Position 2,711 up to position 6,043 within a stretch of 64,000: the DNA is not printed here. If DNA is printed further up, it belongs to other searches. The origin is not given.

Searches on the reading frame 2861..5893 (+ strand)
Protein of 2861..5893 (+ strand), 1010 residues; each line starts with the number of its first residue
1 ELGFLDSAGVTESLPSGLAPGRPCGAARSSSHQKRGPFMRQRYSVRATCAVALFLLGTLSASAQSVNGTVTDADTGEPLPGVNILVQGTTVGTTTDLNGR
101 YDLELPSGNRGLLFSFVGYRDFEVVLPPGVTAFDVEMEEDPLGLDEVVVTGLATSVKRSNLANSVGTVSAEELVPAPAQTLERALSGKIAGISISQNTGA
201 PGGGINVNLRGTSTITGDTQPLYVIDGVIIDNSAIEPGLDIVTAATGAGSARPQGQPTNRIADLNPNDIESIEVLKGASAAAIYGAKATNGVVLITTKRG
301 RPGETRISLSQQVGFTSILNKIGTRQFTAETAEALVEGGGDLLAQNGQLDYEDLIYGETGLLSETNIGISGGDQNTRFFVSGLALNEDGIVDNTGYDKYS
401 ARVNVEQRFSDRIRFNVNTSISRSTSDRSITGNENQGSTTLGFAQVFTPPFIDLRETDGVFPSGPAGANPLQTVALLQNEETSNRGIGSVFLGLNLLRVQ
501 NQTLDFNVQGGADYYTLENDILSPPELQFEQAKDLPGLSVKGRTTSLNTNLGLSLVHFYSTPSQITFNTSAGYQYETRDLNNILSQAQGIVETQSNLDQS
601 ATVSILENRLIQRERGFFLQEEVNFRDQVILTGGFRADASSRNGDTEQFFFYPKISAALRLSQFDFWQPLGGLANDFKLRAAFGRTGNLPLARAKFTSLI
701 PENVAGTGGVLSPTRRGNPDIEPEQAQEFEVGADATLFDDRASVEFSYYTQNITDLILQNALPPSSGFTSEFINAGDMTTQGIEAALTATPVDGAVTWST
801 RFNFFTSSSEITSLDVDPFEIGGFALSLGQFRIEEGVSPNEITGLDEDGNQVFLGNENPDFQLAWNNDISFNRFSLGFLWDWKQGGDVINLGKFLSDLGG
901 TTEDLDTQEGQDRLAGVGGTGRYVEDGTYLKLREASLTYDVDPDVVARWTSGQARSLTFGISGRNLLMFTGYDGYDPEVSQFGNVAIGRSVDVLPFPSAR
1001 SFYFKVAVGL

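Call 65: search_protein_families(library=pfam, proteins=[window:2861-5893:+], max_evalue=0.0001)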
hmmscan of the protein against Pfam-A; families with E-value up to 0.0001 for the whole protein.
window:2861-5893:+ (1010 aa): 5 families
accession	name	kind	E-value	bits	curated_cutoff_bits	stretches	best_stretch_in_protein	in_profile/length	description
PF00593.30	TonB_dep_Rec_b-barrel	-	3e-23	83.8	27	1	455-965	38-435/436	TonB dependent receptor-like, beta-barrel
PF13715.12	CarbopepD_reg_2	-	1.9e-21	76.3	32.2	1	66-149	1-88/88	CarboxypepD_reg-like domain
PF07715.20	Plug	-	1.2e-17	64.8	23.9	1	159-292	3-107/107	TonB-dependent Receptor Plug Domain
PF13620.12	CarboxypepD_reg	-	2.6e-13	50.5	32.3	1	65-132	1-76/82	Carboxypeptidase regulatory-like domain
PF14905.12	OMP_b-brl_3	-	1.2e-06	28.4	27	0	715-827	207-315/408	Outer membrane protein beta-barrel family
